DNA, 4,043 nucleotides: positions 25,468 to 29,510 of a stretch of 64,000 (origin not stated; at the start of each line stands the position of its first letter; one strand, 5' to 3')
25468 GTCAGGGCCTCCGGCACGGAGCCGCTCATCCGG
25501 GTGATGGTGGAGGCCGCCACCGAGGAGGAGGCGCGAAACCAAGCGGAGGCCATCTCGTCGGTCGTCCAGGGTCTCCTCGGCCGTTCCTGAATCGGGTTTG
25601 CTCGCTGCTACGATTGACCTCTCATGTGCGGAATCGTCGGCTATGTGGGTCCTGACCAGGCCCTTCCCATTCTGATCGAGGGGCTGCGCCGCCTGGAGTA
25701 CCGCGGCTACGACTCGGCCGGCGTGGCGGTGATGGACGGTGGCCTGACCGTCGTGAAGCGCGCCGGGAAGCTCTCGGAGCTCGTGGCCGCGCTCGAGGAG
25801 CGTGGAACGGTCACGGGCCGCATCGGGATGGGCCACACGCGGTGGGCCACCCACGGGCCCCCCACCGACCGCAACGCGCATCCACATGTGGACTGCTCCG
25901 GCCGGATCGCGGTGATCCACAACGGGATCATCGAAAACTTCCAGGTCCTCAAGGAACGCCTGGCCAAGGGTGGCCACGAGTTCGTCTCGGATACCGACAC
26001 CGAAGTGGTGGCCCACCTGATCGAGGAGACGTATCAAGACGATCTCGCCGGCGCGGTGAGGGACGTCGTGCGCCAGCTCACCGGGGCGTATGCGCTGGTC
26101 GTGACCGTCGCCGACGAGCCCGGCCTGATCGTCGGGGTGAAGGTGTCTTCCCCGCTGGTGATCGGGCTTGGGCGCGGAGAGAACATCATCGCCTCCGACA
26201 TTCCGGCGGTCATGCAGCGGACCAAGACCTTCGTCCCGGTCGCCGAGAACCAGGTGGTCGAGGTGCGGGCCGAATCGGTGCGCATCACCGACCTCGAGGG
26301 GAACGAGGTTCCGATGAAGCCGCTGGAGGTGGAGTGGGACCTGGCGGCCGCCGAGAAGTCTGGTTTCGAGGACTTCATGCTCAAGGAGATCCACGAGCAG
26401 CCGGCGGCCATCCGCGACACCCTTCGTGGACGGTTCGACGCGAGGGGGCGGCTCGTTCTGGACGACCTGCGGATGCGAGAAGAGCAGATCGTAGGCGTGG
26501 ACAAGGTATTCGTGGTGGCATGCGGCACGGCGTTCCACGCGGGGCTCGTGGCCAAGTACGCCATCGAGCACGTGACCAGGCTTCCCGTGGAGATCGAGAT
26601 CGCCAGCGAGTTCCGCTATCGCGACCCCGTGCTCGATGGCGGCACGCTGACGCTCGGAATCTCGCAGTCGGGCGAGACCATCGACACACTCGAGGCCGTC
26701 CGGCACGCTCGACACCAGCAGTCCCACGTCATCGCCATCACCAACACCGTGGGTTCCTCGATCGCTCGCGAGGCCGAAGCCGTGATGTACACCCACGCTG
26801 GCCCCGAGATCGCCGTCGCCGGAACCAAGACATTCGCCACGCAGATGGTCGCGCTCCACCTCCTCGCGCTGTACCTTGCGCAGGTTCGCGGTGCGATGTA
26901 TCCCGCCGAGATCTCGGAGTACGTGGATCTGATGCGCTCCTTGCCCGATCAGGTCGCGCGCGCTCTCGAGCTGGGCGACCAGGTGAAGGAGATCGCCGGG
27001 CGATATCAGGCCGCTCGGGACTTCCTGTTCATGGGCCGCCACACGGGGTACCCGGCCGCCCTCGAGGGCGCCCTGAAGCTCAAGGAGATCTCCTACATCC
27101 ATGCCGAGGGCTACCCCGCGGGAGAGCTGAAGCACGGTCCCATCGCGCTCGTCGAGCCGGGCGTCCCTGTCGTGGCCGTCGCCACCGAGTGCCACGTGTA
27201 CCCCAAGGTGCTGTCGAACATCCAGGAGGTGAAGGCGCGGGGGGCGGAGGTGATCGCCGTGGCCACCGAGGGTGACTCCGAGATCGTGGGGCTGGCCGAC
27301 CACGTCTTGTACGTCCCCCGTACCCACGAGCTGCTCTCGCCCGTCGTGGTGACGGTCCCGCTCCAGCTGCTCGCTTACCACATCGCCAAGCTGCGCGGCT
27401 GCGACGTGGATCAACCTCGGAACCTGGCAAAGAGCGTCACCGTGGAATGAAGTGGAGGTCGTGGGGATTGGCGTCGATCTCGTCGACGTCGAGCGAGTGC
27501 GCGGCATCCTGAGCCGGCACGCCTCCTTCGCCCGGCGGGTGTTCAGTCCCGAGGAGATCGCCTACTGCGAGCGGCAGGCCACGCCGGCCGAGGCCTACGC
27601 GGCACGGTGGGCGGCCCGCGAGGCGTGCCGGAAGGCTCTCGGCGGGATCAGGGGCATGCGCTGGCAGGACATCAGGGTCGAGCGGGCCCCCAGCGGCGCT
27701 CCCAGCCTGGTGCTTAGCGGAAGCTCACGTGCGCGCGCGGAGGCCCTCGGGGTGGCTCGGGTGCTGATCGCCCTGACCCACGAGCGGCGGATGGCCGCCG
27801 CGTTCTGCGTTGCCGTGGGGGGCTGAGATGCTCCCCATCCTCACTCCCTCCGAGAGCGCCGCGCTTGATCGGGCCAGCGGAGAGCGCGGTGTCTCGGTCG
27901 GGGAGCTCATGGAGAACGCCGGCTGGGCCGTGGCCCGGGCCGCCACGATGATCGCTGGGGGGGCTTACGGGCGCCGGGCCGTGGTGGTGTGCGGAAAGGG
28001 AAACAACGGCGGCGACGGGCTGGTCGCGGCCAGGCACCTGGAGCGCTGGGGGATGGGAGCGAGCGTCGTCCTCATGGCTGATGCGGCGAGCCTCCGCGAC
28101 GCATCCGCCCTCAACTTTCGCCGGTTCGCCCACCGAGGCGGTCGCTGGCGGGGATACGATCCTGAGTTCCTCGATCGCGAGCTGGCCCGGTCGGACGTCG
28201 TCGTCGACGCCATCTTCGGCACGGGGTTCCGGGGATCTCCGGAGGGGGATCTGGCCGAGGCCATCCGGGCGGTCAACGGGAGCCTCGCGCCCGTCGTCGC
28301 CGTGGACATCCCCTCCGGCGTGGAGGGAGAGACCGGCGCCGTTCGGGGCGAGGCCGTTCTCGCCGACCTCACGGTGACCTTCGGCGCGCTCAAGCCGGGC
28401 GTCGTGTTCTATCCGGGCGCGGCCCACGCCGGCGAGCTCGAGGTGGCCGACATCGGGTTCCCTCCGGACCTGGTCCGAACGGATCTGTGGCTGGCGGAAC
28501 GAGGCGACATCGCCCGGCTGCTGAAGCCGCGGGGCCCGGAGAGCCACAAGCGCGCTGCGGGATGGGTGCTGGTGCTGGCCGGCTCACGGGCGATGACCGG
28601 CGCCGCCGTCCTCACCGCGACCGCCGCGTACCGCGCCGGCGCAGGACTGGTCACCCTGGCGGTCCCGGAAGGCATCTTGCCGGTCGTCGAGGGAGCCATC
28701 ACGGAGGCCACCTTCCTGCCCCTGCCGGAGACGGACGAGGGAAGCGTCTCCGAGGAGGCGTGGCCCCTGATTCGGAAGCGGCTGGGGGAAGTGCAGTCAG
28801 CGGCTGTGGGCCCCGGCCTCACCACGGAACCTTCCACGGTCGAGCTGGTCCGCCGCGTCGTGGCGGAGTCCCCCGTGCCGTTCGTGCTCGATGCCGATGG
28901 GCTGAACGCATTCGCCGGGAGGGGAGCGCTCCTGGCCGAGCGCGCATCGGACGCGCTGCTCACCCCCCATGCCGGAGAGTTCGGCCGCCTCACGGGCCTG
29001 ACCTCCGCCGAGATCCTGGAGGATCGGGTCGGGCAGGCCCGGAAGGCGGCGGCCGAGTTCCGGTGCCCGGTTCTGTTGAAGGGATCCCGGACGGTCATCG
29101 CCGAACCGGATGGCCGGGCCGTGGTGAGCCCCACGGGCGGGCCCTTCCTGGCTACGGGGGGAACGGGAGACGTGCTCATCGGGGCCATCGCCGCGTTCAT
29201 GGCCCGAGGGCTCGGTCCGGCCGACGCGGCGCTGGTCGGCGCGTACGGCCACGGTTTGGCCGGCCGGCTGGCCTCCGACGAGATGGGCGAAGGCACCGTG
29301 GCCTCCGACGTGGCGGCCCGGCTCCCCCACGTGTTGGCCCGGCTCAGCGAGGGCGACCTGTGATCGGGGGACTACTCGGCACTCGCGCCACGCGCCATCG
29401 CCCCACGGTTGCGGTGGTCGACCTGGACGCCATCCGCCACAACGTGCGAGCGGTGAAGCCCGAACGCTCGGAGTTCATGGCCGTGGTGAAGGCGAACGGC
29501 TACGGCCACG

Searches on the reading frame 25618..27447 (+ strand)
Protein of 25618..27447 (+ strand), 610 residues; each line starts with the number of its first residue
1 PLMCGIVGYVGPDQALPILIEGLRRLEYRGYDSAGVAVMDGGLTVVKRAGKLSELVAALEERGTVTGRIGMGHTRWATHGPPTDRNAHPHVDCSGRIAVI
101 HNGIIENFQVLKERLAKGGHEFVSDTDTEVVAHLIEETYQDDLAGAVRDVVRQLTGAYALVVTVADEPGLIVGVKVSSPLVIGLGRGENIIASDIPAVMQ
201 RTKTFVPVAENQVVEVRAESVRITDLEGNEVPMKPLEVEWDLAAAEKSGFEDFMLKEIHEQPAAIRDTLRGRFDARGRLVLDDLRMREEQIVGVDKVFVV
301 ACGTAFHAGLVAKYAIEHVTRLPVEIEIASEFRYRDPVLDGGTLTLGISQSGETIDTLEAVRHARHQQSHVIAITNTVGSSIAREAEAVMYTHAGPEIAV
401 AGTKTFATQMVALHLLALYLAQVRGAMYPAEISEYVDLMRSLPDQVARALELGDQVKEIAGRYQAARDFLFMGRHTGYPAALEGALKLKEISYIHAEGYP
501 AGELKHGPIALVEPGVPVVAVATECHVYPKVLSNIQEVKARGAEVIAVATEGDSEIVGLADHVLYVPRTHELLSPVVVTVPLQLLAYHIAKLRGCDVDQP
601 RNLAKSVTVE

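Call 35: search_protein_families(library=pfam, proteins=[window:25618-27447:+], max_evalue=0.001)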
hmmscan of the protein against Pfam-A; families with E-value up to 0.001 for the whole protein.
window:25618-27447:+ (610 aa): 3 families
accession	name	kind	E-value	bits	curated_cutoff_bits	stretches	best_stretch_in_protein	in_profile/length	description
PF01380.27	SIS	-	6.4e-56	188.2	25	2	294-418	5-130/131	SIS domain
PF13522.11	GATase_6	-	1.6e-19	70.7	27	1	64-172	7-106/130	Glutamine amidotransferase domain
PF13537.11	GATase_7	-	1.4e-13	51.3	25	1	84-198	10-121/123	Glutamine amidotransferase domain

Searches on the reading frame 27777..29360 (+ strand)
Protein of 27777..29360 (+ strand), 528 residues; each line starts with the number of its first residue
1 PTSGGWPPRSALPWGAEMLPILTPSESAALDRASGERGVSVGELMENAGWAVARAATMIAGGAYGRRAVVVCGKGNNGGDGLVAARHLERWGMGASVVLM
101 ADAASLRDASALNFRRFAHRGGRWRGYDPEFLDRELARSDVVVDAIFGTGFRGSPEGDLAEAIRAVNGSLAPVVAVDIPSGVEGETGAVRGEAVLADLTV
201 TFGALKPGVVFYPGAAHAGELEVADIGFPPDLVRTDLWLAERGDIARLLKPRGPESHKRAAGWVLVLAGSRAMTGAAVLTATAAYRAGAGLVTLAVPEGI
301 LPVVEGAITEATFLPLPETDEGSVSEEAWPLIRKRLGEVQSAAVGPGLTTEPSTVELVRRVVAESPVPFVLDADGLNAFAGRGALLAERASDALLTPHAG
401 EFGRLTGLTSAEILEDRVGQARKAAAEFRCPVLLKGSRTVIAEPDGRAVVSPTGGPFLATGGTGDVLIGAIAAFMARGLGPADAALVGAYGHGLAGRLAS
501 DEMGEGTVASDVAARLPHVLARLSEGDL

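Call 35: search_protein_families(library=pfam, proteins=[window:27777-29360:+], max_evalue=0.001)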
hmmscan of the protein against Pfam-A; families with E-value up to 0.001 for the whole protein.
window:27777-29360:+ (528 aa): 2 families
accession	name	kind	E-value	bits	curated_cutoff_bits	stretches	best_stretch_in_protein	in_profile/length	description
PF01256.23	Carb_kinase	-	3e-51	174.7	27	1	264-515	1-239/242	NAD(P)H-hydrate dehydratase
PF03853.21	YjeF_N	-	4.2e-47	160.7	24.9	1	43-208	3-169/169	YjeF-related protein N-terminus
